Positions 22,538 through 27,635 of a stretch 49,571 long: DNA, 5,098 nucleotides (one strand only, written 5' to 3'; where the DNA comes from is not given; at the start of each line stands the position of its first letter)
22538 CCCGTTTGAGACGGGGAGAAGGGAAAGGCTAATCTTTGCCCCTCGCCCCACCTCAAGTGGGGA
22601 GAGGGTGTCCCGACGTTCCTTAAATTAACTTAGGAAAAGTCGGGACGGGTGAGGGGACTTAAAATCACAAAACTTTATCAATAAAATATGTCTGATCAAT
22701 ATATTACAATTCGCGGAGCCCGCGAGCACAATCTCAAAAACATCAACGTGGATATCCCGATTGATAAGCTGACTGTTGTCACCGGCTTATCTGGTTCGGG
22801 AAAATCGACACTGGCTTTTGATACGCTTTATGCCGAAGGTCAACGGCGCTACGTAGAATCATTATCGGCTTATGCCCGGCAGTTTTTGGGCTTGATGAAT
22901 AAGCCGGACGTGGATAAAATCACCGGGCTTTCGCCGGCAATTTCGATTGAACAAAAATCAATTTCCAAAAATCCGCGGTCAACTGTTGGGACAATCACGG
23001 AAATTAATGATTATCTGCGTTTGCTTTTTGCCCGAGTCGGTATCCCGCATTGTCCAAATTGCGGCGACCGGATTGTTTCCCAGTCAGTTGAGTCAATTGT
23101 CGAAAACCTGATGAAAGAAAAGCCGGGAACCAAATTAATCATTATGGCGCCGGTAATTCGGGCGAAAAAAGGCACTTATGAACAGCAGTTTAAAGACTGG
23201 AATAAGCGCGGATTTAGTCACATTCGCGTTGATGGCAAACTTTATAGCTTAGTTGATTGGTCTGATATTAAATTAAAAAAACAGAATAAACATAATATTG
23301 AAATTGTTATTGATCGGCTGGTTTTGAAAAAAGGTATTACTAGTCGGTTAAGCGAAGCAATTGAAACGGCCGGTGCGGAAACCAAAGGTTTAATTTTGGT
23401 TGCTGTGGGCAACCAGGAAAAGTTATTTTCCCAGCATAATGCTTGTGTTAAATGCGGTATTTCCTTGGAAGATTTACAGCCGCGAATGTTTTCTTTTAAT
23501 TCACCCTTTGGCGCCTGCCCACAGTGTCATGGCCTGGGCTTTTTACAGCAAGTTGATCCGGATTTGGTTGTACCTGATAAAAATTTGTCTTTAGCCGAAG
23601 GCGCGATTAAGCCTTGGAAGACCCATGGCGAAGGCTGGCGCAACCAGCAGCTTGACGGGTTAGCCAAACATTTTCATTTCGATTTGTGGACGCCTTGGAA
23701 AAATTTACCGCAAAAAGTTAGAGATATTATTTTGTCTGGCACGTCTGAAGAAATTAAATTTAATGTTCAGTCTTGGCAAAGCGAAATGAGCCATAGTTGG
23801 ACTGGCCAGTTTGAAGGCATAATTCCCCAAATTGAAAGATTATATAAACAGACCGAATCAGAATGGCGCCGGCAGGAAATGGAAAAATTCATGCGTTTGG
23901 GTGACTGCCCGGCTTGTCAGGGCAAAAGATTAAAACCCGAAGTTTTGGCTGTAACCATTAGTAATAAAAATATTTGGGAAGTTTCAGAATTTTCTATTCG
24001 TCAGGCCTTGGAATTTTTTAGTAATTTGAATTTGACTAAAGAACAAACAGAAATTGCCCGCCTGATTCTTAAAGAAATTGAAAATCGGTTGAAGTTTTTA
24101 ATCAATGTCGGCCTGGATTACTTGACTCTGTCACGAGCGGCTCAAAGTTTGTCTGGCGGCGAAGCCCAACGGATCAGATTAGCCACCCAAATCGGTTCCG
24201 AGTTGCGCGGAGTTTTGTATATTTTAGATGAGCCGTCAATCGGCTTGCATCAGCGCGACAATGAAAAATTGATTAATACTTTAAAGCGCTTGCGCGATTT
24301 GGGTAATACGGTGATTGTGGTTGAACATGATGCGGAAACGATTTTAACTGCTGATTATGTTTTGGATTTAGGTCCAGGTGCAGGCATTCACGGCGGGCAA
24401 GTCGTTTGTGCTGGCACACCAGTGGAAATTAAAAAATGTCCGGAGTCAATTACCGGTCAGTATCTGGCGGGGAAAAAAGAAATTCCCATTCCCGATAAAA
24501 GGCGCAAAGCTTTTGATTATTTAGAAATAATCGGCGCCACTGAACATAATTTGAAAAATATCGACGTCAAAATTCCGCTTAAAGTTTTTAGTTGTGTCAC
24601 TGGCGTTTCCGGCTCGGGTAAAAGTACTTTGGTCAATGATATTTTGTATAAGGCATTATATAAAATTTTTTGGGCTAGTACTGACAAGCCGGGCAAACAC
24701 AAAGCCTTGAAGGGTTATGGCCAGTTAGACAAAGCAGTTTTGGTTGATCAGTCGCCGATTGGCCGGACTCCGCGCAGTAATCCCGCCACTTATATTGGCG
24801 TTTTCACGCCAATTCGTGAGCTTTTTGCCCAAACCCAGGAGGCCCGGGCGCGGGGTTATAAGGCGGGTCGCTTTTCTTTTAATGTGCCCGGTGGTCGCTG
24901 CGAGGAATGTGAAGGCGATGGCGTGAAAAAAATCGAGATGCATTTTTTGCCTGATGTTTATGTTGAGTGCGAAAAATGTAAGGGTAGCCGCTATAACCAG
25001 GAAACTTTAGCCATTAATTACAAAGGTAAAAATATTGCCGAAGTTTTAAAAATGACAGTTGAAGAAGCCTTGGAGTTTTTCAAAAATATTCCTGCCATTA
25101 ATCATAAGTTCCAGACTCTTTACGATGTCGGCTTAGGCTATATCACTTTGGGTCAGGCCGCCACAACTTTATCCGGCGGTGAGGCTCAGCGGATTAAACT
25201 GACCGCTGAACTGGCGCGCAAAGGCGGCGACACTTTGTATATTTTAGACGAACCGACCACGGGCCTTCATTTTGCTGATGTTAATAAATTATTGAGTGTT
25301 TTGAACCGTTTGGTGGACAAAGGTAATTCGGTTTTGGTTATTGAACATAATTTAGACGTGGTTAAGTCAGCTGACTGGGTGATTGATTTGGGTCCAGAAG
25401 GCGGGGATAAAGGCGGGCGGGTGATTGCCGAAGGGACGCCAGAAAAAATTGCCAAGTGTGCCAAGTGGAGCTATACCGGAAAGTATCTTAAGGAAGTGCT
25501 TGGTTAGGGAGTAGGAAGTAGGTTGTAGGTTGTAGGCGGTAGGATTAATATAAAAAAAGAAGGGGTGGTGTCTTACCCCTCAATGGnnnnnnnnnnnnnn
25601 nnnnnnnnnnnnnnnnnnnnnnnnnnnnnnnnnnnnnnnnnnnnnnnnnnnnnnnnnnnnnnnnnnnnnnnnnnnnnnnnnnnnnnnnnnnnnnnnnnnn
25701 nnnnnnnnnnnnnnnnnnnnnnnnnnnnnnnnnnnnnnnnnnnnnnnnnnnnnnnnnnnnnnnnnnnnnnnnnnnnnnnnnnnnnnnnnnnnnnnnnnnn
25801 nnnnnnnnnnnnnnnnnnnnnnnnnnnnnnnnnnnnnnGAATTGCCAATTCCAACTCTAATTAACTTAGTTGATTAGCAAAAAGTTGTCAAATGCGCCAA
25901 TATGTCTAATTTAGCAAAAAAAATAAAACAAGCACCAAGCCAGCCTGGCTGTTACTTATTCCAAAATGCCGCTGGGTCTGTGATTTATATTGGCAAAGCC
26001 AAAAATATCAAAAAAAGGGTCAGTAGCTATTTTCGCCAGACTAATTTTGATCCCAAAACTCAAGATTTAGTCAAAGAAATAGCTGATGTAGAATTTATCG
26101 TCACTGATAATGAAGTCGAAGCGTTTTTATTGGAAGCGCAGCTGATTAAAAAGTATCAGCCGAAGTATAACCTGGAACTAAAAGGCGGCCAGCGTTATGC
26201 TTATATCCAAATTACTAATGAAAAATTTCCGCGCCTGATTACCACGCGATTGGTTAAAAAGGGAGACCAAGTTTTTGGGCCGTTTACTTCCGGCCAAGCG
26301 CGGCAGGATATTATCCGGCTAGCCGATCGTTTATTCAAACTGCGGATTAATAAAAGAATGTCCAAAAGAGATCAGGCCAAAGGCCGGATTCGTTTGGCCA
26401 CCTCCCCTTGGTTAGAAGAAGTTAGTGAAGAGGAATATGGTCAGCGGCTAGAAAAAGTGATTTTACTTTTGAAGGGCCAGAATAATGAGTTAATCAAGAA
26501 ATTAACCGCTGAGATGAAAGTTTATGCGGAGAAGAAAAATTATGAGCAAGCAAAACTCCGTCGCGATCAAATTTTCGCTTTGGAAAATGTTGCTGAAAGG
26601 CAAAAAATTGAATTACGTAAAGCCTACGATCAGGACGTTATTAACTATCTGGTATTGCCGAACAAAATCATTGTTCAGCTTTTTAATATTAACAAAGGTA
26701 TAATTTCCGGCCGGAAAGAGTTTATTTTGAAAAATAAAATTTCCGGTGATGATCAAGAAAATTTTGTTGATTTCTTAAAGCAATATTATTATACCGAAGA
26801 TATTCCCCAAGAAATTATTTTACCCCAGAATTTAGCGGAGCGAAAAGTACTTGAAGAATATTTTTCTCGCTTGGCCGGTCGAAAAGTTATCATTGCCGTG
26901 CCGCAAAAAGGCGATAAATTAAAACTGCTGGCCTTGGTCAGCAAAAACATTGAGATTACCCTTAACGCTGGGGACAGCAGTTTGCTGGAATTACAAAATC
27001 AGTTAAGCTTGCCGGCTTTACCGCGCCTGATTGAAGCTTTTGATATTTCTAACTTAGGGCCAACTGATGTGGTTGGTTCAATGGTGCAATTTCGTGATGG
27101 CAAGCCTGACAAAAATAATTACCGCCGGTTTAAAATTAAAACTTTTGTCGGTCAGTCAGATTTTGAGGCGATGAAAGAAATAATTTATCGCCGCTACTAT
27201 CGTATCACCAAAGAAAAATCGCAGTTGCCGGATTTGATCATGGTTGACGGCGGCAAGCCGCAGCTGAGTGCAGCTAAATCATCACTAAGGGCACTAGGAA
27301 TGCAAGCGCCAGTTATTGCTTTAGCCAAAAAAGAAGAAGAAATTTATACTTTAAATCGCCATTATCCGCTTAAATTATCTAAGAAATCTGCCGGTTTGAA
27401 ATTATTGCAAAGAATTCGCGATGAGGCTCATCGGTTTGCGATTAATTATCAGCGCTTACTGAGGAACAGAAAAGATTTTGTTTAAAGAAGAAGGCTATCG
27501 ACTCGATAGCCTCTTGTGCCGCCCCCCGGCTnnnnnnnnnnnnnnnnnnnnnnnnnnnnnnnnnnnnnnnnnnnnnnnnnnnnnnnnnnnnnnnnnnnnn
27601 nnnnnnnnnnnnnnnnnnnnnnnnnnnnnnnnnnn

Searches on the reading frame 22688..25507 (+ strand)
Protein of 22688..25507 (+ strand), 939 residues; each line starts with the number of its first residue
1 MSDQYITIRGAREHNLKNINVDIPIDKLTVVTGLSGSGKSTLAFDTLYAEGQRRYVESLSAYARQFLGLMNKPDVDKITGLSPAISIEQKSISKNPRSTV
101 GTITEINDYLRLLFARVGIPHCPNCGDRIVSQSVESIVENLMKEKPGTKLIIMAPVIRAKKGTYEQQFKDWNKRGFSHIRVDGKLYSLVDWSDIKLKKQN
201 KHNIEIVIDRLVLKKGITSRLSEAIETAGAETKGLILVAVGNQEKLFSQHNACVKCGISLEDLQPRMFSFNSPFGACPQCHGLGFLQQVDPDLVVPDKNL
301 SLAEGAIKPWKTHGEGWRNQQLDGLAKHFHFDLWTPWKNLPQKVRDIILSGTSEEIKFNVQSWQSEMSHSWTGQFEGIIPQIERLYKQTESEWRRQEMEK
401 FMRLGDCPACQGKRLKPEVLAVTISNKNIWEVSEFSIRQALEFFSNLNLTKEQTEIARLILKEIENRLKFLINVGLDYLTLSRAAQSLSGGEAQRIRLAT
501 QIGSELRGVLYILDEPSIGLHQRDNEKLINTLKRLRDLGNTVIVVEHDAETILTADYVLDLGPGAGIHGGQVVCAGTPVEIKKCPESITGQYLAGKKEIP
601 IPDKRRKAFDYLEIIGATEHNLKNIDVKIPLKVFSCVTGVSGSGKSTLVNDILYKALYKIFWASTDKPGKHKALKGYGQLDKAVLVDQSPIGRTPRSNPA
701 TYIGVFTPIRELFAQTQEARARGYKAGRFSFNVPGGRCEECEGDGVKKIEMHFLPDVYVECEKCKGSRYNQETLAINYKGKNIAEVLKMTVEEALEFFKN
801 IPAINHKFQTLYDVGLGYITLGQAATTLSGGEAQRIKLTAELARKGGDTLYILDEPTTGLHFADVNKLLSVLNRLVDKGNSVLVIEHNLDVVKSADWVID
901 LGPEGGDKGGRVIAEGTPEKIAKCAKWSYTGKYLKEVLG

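Call 64: search_protein_families(library=pfam, proteins=[window:22688-25507:+], max_evalue=0.0001)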
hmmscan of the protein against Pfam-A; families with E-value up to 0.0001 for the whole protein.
window:22688-25507:+ (939 aa): 10 families
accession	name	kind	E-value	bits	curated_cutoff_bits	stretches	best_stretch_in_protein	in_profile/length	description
PF17755.6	UvrA_DNA-bind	-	1.6e-38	131.8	23.2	1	290-400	1-110/110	UvrA DNA-binding domain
PF17760.6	UvrA_inter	-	2.5e-34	117.8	23.3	1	132-240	1-107/109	UvrA interaction domain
PF00005.33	ABC_tran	-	1.2e-18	68.4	25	0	817-858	98-137/137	ABC transporter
PF02463.25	SMC_N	-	6.3e-12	45.8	40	0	220-558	135-208/220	RecF/RecN/SMC N terminal domain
PF13555.12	AAA_29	-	5.4e-08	32.9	27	0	21-42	17-38/61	P-loop containing region of AAA domain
PF03193.22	RsgA_GTPase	-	1.6e-06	28.5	30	0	617-671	92-146/174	RsgA GTPase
PF13191.12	AAA_16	-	3.5e-06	28.1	32.6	0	28-66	26-63/167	AAA ATPase domain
PF25199.1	nSTAND_NTPase5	-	1.2e-05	25.7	34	0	625-673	35-86/145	Novel STAND NTPase 5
PF13304.12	AAA_21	-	1.4e-05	25.7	27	0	834-875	244-286/304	AAA domain, putative AbiEii toxin, Type IV TA system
PF13401.12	AAA_22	-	3.8e-05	24.5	27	0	27-43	6-22/130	AAA domain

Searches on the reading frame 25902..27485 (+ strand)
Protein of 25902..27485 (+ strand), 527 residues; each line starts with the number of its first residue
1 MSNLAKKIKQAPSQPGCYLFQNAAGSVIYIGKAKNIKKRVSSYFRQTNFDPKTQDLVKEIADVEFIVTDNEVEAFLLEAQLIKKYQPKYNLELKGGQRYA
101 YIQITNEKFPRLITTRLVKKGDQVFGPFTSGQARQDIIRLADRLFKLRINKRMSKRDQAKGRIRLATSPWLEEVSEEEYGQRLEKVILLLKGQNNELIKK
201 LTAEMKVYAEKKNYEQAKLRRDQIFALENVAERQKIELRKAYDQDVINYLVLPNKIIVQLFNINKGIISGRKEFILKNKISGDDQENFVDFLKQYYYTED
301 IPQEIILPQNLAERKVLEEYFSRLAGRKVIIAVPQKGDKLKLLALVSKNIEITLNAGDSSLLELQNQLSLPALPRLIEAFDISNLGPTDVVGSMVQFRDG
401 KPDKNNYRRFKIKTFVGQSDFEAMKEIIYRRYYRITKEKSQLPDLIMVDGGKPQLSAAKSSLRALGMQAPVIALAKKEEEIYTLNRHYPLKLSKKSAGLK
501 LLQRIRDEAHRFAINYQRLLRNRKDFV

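Call 94: search_protein_families(library=pfam, proteins=[window:25902-27485:+], max_evalue=0.001)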
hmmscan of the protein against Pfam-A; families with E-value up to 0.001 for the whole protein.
window:25902-27485:+ (527 aa): 4 families
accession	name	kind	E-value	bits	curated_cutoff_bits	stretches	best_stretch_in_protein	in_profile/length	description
PF08459.17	UvrC_RNaseH_dom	-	1.2e-53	181.6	22.3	1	365-514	1-159/159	UvrC RNAse H endonuclease domain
PF22920.2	UvrC_RNaseH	-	1e-27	96.7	24.3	1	243-355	1-114/116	UvrC Ribonuclease H-like domain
PF01541.30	GIY-YIG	-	8.5e-13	48.9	22.6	1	15-90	2-78/78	GIY-YIG catalytic domain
PF02151.25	UVR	-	2.2e-05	24.5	21.5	1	196-229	2-35/36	UvrB/uvrC motif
